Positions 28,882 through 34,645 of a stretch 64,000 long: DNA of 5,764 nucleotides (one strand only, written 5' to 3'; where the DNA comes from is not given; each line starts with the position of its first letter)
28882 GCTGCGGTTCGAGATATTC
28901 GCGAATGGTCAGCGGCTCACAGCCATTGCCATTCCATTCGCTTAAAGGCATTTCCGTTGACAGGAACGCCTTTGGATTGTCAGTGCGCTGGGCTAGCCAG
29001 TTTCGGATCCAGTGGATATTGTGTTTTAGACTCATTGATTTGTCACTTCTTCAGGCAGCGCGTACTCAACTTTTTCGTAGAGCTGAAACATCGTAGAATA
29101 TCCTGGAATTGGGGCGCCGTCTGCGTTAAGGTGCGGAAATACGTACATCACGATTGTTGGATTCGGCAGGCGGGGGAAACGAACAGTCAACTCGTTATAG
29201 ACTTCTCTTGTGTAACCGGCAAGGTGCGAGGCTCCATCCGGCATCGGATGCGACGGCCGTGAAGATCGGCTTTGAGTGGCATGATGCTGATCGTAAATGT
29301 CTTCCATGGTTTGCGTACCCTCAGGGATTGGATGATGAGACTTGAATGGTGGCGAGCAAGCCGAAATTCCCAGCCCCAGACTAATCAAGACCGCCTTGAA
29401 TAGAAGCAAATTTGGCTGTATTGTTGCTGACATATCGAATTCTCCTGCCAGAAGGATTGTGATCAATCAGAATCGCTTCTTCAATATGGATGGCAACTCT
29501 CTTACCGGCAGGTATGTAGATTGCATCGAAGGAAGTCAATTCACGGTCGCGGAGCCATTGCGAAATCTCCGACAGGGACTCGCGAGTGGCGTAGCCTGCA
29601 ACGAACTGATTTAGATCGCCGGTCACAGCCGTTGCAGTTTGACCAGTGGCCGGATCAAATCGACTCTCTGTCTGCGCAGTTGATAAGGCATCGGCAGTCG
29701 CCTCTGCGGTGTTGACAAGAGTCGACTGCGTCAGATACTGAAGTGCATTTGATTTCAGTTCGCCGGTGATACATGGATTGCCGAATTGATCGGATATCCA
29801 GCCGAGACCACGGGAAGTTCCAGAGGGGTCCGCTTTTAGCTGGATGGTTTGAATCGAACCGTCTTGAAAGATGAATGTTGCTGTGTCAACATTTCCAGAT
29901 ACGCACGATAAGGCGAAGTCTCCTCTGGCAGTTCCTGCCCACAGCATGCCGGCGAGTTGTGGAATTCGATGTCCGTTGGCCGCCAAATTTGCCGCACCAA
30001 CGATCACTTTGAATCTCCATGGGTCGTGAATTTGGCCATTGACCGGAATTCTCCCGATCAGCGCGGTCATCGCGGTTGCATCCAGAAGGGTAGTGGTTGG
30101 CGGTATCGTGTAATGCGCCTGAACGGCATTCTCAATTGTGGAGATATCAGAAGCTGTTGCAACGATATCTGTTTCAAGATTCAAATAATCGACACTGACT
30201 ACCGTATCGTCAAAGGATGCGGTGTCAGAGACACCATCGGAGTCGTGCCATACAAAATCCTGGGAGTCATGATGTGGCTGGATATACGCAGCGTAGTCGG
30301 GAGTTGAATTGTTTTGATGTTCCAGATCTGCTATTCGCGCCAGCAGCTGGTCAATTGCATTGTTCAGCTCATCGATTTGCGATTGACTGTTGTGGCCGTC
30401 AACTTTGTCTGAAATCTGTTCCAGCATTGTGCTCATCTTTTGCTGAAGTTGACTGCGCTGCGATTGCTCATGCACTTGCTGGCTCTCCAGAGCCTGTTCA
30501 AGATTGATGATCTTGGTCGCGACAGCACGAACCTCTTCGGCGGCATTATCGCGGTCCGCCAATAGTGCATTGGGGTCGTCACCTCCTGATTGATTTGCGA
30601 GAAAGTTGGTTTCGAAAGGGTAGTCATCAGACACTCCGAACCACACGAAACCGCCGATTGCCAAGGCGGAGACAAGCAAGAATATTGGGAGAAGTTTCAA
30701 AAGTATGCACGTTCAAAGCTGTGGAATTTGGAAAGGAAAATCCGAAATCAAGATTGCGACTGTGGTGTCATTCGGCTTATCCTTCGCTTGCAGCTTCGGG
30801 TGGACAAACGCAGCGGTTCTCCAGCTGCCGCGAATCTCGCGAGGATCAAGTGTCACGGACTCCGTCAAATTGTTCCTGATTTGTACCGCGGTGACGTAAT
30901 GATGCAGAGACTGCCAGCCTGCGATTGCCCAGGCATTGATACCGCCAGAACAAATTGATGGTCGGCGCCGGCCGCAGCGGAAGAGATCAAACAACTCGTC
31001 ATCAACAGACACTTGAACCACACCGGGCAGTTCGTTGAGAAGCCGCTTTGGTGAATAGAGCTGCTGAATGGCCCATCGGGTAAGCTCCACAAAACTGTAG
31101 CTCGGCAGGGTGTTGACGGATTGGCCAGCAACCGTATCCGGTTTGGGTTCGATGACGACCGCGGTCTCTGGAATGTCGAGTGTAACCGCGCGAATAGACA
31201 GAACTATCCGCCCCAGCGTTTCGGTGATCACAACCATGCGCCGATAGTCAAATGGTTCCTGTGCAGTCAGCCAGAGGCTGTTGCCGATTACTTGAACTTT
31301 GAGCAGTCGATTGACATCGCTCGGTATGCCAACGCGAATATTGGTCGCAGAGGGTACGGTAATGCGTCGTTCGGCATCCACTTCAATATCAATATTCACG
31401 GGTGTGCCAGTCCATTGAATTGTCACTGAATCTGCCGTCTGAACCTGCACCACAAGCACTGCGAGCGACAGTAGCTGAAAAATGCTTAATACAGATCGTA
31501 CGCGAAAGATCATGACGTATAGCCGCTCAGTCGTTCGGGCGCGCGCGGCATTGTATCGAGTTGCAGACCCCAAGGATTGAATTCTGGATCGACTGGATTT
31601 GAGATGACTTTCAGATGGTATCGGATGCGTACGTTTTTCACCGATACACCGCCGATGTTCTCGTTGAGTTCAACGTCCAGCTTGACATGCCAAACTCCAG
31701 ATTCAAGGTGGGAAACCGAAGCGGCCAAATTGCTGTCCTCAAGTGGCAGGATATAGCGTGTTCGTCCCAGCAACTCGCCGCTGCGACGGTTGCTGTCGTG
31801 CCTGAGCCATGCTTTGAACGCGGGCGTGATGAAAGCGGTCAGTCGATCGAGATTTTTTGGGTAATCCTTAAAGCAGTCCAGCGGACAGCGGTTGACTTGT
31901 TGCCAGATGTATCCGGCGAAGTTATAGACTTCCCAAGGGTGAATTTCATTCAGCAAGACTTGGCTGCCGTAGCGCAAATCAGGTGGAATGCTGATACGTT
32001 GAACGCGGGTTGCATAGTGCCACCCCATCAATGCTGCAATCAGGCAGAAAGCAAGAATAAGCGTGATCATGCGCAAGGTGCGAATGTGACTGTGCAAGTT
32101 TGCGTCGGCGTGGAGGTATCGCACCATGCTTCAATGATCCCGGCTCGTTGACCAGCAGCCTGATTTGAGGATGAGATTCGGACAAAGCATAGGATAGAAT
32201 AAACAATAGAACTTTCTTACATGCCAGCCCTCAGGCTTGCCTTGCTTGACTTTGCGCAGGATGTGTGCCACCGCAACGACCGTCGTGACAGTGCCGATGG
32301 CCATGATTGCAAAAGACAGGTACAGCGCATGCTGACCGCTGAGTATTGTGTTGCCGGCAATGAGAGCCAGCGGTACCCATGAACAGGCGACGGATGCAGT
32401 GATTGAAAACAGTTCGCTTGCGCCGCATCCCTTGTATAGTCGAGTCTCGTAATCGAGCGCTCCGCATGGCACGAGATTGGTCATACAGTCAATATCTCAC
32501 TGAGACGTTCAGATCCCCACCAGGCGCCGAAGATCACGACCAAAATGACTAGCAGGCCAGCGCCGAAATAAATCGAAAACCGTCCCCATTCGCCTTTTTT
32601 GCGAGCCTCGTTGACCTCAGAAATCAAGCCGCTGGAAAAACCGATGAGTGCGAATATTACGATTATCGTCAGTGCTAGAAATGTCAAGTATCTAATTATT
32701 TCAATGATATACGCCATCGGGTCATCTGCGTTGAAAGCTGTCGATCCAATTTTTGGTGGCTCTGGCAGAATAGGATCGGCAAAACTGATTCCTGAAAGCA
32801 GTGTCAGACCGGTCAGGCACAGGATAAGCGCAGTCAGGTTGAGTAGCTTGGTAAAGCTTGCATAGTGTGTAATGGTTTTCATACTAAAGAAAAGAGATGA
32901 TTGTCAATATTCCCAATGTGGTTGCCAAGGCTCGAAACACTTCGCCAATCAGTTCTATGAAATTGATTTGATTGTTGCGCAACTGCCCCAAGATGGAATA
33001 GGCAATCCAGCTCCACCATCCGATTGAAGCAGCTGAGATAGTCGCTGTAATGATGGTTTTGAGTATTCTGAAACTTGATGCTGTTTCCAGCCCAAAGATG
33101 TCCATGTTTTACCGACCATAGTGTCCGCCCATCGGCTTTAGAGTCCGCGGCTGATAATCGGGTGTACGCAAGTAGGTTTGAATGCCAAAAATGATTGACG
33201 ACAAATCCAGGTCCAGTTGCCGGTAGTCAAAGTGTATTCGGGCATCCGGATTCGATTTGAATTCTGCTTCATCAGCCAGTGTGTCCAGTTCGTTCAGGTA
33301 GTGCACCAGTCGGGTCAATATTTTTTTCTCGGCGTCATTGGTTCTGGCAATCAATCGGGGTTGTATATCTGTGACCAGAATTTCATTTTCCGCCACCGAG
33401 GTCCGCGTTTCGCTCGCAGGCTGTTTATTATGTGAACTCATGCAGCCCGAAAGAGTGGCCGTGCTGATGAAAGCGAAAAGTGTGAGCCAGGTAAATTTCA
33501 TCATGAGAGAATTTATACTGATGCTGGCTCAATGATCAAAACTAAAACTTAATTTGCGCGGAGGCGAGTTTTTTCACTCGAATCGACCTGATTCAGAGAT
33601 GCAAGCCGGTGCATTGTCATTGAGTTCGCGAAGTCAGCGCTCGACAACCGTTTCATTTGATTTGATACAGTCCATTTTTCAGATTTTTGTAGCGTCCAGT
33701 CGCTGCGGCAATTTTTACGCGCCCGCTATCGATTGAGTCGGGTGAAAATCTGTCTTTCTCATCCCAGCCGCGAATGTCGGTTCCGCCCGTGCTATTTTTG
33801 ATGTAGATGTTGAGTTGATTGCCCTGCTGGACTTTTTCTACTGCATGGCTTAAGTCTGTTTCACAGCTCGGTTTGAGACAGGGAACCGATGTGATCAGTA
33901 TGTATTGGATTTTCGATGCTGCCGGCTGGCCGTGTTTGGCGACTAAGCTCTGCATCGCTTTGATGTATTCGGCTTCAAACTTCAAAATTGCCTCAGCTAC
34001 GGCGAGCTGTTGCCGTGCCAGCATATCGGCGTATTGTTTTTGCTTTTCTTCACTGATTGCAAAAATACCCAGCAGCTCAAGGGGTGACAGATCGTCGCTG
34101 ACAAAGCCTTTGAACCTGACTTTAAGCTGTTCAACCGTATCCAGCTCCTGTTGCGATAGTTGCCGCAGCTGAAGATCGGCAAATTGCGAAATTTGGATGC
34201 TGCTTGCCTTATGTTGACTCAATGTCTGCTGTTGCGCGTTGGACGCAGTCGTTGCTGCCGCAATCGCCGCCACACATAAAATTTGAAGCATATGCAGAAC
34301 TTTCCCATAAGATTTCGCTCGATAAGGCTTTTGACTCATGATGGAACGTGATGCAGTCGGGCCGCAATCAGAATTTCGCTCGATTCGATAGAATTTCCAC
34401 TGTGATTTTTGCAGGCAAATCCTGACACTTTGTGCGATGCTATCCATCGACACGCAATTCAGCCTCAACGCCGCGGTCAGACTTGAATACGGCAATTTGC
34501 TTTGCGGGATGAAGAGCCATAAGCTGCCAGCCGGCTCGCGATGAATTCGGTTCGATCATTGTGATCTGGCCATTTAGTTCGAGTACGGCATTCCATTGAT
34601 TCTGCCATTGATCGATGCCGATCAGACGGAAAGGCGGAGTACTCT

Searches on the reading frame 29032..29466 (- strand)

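Call 20: search_protein_families(library=pfam, proteins=[window:29032-29466:-])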
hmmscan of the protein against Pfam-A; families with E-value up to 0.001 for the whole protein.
window:29032-29466:- (144 aa): 0 families

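Call 32: search_protein_families(library=ncbifam, proteins=[window:29032-29466:-])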
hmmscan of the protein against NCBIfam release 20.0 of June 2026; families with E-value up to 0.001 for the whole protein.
window:29032-29466:- (144 aa): 1 family
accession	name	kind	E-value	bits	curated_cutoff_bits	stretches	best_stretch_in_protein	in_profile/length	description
TIGR03751.1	conj_TIGR03751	hypoth_equivalog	3e-30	105.2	77.7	1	32-141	6-123/124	TIGR03751 family conjugal transfer lipoprotein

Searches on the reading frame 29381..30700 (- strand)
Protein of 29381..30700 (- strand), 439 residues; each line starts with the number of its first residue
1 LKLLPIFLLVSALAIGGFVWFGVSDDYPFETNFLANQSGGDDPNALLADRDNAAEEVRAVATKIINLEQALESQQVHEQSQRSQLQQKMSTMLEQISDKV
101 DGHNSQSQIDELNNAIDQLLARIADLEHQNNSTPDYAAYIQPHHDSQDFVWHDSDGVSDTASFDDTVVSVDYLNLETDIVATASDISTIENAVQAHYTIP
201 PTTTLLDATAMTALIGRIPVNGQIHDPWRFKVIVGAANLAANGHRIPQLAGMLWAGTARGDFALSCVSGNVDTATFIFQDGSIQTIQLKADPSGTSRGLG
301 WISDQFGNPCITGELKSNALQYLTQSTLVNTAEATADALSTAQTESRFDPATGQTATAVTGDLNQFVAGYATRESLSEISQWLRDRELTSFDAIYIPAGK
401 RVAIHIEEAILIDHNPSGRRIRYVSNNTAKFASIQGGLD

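Call 20: search_protein_families(library=pfam, proteins=[window:29381-30700:-])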
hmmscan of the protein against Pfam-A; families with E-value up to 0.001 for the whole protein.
window:29381-30700:- (439 aa): 0 families

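Call 32: search_protein_families(library=ncbifam, proteins=[window:29381-30700:-])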
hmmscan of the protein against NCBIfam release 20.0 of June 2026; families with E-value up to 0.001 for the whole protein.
window:29381-30700:- (439 aa): 1 family
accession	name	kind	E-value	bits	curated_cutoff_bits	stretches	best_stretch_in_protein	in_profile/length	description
TIGR03752.1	conj_TIGR03752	hypoth_equivalog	4.7e-92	309.7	241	1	183-423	222-470/471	TIGR03752 family integrating conjugative element protein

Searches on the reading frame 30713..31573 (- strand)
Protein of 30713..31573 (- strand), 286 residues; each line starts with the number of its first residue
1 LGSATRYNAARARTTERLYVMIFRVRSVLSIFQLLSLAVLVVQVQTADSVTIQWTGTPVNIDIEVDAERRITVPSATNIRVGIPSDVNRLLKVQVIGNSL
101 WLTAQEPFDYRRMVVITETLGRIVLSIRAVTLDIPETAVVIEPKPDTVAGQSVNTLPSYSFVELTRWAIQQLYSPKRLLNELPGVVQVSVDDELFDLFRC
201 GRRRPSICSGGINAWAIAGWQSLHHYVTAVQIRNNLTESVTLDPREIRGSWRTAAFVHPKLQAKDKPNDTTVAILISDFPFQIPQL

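Call 20: search_protein_families(library=pfam, proteins=[window:30713-31573:-])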
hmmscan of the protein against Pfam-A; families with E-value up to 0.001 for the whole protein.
window:30713-31573:- (286 aa): 1 family
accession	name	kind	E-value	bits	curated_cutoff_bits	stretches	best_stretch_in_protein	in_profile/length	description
PF11920.14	DUF3438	-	9.7e-41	140.3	25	1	52-278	4-234/252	Protein of unknown function (DUF3438)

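Call 32: search_protein_families(library=ncbifam, proteins=[window:30713-31573:-])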
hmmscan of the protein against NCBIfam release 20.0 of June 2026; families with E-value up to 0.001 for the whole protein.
window:30713-31573:- (286 aa): 1 family
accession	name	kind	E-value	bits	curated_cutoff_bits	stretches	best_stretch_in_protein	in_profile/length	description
TIGR03749.1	conj_TIGR03749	hypoth_equivalog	2.4e-45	155.1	138.8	1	39-279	3-253/259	TIGR03749 family integrating conjugative element protein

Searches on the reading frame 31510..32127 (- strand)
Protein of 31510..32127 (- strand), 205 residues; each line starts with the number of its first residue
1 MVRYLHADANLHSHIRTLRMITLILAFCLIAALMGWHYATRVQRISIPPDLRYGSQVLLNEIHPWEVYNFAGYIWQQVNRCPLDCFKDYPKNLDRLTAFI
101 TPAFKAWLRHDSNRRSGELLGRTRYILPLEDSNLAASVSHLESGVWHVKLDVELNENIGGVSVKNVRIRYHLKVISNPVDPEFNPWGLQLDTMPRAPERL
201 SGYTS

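Call 20: search_protein_families(library=pfam, proteins=[window:31510-32127:-])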
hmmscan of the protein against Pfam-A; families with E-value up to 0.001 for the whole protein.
window:31510-32127:- (205 aa): 1 family
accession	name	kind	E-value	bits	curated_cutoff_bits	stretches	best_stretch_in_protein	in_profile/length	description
PF11444.14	DUF2895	-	3.9e-48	164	22.6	1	9-200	4-198/198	Protein of unknown function (DUF2895)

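Call 32: search_protein_families(library=ncbifam, proteins=[window:31510-32127:-])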
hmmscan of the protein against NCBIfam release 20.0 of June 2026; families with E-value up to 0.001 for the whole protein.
window:31510-32127:- (205 aa): 1 family
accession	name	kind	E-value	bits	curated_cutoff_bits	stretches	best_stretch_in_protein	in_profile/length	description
TIGR03746.1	conj_TIGR03746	equivalog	7.6e-50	169.2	137.25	1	9-201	6-201/202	PFL_4703 family integrating conjugative element protein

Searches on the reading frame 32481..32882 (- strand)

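Call 20: search_protein_families(library=pfam, proteins=[window:32481-32882:-])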
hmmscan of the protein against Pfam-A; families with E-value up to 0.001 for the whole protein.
window:32481-32882:- (133 aa): 1 family
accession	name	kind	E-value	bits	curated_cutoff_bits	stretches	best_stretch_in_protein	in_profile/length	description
PF11190.13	DUF2976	-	0.00024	21.4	28.2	1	51-118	11-79/87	Protein of unknown function (DUF2976)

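Call 32: search_protein_families(library=ncbifam, proteins=[window:32481-32882:-])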
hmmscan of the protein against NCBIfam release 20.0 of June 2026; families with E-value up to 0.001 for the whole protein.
window:32481-32882:- (133 aa): 0 families

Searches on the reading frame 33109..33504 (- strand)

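Call 20: search_protein_families(library=pfam, proteins=[window:33109-33504:-])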
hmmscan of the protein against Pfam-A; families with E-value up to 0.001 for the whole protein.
window:33109-33504:- (131 aa): 1 family
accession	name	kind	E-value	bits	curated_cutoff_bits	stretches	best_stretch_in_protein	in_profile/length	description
PF09686.15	Plasmid_RAQPRD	-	2.5e-17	63.2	23.1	1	58-129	4-76/76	Plasmid protein of unknown function (Plasmid_RAQPRD)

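Call 32: search_protein_families(library=ncbifam, proteins=[window:33109-33504:-])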
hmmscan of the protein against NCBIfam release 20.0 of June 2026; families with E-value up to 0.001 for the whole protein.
window:33109-33504:- (131 aa): 1 family
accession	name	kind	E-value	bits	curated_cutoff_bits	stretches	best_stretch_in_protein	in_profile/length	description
TIGR01690.2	ICE_RAQPRD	equivalog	4.5e-17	62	50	1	56-130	3-79/80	integrative conjugative element protein, RAQPRD family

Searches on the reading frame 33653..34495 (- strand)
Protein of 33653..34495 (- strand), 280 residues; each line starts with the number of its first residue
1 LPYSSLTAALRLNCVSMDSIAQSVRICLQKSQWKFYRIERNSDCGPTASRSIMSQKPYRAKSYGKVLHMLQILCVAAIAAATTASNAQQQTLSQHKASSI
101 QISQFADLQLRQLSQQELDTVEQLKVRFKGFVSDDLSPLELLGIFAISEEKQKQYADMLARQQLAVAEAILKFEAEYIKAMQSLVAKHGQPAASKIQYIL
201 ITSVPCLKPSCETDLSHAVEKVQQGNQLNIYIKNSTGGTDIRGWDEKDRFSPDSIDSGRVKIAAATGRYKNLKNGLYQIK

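Call 20: search_protein_families(library=pfam, proteins=[window:33653-34495:-])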
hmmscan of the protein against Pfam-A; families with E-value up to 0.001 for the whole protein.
window:33653-34495:- (280 aa): 0 families

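Call 32: search_protein_families(library=ncbifam, proteins=[window:33653-34495:-])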
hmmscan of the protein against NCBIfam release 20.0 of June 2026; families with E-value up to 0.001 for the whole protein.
window:33653-34495:- (280 aa): 2 families
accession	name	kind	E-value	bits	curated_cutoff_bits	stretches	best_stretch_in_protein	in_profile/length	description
TIGR03759.1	conj_TIGR03759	hypoth_equivalog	2e-15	56.8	126.4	1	112-273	13-183/200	TIGR03759 family integrating conjugative element protein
NF047930.1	ABC_ATP_B6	equivalog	0.00071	18.3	670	1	82-180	243-334/510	putative B6 ABC transporter ATP-binding protein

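Call 43: find_homologous_proteins(query=window:33653-34495:-)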
Query window:33653-34495:- (280 aa): 2 proteins with E <= 0.001 among 2703 candidates.
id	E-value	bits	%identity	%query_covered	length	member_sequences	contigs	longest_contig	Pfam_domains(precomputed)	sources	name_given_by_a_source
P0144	4.6e-129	447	100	76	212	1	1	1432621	-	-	-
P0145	2.0e-111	390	71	95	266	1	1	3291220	-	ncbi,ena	-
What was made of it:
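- Tried and rejected: Homolog search with the TIGR03759-like protein returned only two proteins and cost one of three searches (call 43).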
